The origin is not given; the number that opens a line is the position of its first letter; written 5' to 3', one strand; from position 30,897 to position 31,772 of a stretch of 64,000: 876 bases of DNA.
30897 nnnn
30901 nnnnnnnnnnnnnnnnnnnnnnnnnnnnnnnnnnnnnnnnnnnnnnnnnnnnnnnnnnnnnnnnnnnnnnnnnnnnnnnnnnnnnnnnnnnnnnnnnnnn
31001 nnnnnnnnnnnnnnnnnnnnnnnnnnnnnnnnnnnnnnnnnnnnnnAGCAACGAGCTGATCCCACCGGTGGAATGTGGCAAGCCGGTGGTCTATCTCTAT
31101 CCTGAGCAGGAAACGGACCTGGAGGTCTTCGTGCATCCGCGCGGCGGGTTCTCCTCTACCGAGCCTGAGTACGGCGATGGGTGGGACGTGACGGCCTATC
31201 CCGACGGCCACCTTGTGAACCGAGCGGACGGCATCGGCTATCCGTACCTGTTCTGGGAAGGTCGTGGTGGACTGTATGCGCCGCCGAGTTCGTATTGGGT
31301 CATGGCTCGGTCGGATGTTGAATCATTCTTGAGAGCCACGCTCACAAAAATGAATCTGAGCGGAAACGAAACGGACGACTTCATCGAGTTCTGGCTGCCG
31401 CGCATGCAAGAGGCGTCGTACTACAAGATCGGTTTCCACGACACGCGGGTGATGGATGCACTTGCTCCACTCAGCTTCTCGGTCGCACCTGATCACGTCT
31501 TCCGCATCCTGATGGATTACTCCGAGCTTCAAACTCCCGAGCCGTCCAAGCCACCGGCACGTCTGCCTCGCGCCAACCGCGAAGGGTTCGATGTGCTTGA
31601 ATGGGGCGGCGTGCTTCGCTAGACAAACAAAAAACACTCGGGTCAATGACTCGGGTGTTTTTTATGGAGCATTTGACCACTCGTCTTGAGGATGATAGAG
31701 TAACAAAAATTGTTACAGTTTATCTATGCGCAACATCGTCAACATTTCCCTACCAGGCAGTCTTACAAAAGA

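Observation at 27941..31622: MEMO1-domain + CapA metallophosphatase fusion protein, translationally coupled to a 630-aa exported protein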

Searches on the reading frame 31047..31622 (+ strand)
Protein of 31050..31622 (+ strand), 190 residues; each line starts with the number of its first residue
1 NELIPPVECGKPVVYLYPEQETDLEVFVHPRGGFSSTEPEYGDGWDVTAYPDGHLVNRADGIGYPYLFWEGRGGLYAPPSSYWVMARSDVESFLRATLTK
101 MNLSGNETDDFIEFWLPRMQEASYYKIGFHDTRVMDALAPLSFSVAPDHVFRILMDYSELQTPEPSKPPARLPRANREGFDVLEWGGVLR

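Call 40: search_protein_families(library=pfam, proteins=[window:31050-31622:+], max_evalue=1)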
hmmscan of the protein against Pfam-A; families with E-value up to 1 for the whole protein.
window:31050-31622:+ (190 aa): 0 families

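Call 81: find_homologous_proteins(query=A3, max_evalue=0.00001)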
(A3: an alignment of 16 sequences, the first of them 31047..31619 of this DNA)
Query A3 (16 sequences) (191 aa, profile of the alignment): 6855 proteins with E <= 0.00001 among 8000 candidates; the best 120 are listed.
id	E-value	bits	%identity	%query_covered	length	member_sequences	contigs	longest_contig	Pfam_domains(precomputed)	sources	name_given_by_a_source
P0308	2.2e-82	294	-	-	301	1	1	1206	-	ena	-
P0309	2.0e-79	284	58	100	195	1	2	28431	-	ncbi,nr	ncbi:hypothetical protein A2239_00355 [Candidatus Uhrbacteria bacterium RIFOXYA2_FULL_40_9]|nr:MAG: 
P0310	2.9e-79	283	45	100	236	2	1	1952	-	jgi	jgi:hypothetical protein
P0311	2.4e-78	280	58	99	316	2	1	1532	-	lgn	-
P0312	2.9e-78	280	48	98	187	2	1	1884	-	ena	-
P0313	5.0e-78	279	50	98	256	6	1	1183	-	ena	-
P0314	5.6e-78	279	53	100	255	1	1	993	-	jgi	jgi:hypothetical protein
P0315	7.0e-78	279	50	97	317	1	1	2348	-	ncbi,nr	ncbi:hypothetical protein HGA64_05275, partial [Candidatus Falkowbacteria bacterium]|nr:hypothetical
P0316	7.2e-78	279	47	100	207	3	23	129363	-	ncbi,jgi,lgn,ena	-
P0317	7.8e-78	279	58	98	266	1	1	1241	-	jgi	jgi:hypothetical protein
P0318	1.1e-77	278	50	96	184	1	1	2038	-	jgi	jgi:hypothetical protein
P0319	2.0e-77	277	56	98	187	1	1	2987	-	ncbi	-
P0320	2.2e-77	277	53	99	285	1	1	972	-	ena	-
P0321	2.5e-77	277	51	100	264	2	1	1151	-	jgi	jgi:hypothetical protein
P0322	4.9e-77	276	54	100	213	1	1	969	-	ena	-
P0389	3.6e-68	247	41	94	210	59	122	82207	-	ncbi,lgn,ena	-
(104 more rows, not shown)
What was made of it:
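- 31050..31622 (+): Conserved C-terminal domain of the partner (residues about 441-630; motifs KPV[IV]YLYP, GW, LFWEG, R-GF-VEWGG). At least 6,855 90%-identity clusters match it (call 81).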

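Call 82: find_encoding_contigs(protein=P0389, flank=5000, max_places=3)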
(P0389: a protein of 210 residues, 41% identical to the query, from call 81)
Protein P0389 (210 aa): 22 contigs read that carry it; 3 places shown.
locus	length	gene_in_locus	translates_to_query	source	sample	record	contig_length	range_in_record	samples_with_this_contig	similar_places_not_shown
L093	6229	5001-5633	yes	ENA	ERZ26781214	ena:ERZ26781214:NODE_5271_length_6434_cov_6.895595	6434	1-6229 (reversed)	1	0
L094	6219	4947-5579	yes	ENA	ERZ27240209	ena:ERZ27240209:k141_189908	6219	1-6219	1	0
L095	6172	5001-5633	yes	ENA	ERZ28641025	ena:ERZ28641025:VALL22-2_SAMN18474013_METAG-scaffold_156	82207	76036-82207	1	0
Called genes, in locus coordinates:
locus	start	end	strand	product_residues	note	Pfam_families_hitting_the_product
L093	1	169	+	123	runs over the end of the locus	?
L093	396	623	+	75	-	PF04023:FeoA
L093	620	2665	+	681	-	PF00009:GTP_EFTU (faint), PF01926:MMR_HSR1, PF02421:FeoB_N, PF09439:SRPRB (faint), PF17910:FeoB_Cyto, PF07670:Gate, PF07664:FeoB_C, PF07670:Gate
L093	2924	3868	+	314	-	-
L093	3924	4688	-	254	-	PF10105:DUF2344 (faint), PF01416:PseudoU_synth_1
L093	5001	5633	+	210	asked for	-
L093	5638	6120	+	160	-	PF03061:4HBT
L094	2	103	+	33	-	?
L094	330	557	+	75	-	PF04023:FeoA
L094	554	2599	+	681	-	PF00009:GTP_EFTU (faint), PF01926:MMR_HSR1, PF02421:FeoB_N, PF09439:SRPRB (faint), PF17910:FeoB_Cyto, PF07670:Gate, PF07664:FeoB_C, PF07670:Gate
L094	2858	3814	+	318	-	-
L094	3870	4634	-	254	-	PF10105:DUF2344 (weak), PF01416:PseudoU_synth_1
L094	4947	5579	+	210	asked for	-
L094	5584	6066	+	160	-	PF03061:4HBT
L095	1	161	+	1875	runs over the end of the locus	PF00754:F5_F8_type_C, PF16391:DUF5000 (faint), PF00754:F5_F8_type_C, PF22633:F5_F8_type_C_2, PF07554:FIVAR (weak)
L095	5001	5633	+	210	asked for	-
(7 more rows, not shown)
